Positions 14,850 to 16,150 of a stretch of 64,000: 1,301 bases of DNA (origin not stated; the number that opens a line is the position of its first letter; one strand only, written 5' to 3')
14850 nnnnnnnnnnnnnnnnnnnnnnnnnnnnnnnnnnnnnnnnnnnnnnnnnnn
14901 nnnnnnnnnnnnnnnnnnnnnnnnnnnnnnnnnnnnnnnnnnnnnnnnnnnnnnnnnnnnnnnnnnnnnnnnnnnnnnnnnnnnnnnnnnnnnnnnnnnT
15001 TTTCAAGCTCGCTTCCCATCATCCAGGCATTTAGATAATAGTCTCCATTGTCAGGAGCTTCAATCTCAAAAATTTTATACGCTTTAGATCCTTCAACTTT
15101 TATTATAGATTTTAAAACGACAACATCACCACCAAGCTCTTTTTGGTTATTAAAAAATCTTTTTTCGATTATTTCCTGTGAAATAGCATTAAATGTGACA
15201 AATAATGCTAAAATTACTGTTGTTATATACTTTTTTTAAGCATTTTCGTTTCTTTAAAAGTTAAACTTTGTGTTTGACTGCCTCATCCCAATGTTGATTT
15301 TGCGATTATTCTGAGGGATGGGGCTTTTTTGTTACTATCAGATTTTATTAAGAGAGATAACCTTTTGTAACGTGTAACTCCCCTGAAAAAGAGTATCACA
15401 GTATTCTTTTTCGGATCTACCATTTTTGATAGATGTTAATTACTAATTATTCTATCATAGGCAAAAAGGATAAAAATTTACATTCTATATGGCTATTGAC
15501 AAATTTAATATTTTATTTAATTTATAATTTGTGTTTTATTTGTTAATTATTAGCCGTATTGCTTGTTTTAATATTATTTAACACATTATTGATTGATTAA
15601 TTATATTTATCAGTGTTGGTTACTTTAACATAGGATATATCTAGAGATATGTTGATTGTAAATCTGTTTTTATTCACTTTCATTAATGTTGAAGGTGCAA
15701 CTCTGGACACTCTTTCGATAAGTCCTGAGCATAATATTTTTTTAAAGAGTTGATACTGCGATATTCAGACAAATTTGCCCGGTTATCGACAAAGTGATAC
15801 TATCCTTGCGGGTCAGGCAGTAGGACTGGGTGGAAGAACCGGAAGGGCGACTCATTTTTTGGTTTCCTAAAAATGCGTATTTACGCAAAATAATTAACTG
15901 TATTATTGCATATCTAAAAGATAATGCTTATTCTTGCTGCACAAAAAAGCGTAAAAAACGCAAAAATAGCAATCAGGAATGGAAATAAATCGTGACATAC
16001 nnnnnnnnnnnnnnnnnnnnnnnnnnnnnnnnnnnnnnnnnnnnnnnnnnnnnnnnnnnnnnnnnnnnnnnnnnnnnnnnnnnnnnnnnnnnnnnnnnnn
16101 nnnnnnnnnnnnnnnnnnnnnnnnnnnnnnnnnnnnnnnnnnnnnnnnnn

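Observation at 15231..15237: A7 tract at codons 3-5 decouples the ATG from a 2.4-kb T9SS cargo ORF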

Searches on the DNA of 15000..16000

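Call 32: search_rna_families(source=window, start=15000, end=16000, threshold=evalue, max_evalue=1)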
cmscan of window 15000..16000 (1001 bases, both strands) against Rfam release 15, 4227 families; matches with E-value up to 1: 0.
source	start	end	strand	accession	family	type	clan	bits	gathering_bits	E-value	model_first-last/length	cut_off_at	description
